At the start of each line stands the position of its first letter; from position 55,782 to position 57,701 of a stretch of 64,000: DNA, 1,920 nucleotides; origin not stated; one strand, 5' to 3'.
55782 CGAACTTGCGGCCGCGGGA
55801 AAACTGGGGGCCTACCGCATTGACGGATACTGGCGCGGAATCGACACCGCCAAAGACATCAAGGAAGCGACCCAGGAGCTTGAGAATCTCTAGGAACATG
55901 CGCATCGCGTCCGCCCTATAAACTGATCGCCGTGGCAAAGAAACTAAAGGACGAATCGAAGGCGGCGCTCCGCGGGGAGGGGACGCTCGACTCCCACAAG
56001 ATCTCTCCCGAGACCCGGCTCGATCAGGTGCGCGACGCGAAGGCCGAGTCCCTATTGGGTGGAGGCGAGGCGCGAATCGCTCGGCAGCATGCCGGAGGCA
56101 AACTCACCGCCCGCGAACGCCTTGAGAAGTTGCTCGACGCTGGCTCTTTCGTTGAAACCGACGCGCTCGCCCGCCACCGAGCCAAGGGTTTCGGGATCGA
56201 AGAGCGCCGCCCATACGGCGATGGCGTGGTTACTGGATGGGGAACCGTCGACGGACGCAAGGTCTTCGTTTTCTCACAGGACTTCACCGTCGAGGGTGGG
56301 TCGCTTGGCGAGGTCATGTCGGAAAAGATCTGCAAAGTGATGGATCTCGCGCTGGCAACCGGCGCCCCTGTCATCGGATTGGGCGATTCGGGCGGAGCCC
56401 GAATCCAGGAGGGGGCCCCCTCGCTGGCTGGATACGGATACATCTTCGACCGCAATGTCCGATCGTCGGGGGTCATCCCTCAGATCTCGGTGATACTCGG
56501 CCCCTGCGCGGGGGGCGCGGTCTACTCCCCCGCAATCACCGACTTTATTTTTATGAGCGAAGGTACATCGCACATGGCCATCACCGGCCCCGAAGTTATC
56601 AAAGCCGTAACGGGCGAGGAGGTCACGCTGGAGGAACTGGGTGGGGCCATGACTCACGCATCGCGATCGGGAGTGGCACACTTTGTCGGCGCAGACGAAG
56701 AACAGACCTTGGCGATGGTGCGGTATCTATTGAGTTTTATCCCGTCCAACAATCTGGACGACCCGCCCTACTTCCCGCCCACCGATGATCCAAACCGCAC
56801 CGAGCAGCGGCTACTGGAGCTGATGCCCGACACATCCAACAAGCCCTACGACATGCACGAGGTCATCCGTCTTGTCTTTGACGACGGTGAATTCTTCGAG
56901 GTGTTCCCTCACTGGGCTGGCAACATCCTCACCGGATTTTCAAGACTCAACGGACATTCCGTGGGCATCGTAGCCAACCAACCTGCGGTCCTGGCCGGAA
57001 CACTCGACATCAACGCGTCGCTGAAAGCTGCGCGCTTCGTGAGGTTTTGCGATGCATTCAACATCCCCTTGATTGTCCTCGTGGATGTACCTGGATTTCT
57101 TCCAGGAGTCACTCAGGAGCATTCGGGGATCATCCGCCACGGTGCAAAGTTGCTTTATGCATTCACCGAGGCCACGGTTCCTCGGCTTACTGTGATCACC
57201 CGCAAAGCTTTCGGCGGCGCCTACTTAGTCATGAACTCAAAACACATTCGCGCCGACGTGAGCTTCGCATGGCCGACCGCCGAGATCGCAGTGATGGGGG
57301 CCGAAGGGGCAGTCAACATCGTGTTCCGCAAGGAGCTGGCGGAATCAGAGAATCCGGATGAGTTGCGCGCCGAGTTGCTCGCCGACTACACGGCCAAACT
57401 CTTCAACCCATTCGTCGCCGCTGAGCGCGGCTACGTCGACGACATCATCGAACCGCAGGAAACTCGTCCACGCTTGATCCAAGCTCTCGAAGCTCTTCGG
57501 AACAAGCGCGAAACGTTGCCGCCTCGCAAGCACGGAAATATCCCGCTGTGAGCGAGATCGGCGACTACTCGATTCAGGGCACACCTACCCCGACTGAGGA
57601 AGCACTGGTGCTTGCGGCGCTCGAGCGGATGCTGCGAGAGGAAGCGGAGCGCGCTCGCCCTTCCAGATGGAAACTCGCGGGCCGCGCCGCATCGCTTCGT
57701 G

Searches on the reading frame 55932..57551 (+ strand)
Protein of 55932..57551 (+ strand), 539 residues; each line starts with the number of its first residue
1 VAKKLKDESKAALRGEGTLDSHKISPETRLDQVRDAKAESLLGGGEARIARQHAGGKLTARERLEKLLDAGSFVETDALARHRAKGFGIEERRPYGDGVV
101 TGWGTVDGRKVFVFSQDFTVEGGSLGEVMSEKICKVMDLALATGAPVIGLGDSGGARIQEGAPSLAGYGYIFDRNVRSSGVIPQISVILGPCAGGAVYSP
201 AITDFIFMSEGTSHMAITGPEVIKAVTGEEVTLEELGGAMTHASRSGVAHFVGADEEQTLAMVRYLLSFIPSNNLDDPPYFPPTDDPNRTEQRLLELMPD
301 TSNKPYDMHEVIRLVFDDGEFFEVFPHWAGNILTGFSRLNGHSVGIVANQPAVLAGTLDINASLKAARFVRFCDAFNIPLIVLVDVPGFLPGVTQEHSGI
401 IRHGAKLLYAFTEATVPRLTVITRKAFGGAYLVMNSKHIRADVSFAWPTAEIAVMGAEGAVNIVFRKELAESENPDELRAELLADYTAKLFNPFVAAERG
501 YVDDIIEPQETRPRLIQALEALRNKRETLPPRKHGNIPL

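Call 16: search_protein_families(library=pfam, proteins=[window:55932-57551:+])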
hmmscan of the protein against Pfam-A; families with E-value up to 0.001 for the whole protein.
window:55932-57551:+ (539 aa): 2 families
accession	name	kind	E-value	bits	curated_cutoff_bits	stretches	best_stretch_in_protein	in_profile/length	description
PF01039.27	Carboxyl_trans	-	1.1e-196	654.8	22.3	1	51-537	1-493/493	Carboxyl transferase domain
PF03255.19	ACCA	-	2.1e-10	40.7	23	1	365-473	135-239/310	Acetyl co-enzyme A carboxylase carboxyltransferase-like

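Call 40: find_homologous_proteins(query=window:55932-57551:+, max_evalue=1e-100)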
Query window:55932-57551:+ (539 aa): 8000 proteins with E <= 1e-100 among 8000 candidates; the best 120 are listed.
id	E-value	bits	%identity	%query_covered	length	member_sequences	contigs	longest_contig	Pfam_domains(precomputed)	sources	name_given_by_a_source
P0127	0.0e+0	1178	97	100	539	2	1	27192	PF01039.28,PF03255.20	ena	-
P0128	0.0e+0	1130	93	100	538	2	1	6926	PF01039.28,PF03255.20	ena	-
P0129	4.0e-296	1001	84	97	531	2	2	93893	PF01039.28,PF03255.20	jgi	jgi:propionyl-CoA carboxylase beta chain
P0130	3.3e-293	991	83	96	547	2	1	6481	PF01039.28,PF03255.20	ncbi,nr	ncbi:MAG TPA: acyl-CoA carboxylase subunit beta [Actinomycetota bacterium]|nr:acyl-CoA carboxylase s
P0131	1.1e-287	973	81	96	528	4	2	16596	PF01039.28,PF03255.20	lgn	-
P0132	1.5e-286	969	81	96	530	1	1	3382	PF01039.28,PF03255.20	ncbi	ncbi:MAG: acyl-CoA carboxylase subunit beta [Actinomycetota bacterium]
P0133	1.9e-286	969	81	96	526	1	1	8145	PF01039.28,PF03255.20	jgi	jgi:propionyl-CoA carboxylase beta chain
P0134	1.5e-285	966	80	96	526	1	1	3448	PF01039.28,PF03255.20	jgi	jgi:acetyl-CoA carboxylase carboxyltransferase component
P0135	9.0e-285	963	81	96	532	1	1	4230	PF01039.28,PF03255.20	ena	-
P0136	3.9e-284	961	81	96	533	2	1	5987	PF01039.28,PF03255.20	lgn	-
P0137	4.5e-284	961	80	96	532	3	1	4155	PF01039.28,PF03255.20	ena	-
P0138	7.6e-284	960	80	96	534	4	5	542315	PF01039.28,PF03255.20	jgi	jgi:acetyl-CoA carboxylase carboxyltransferase component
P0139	1.7e-283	959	79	96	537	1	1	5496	PF01039.28,PF03255.20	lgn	-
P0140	6.9e-281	951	82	92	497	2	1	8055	PF01039.28,PF03255.20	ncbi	ncbi:MAG: acyl-CoA carboxylase subunit beta, partial [Actinomycetota bacterium]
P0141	1.6e-280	949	79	96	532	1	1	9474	PF01039.28,PF03255.20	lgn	-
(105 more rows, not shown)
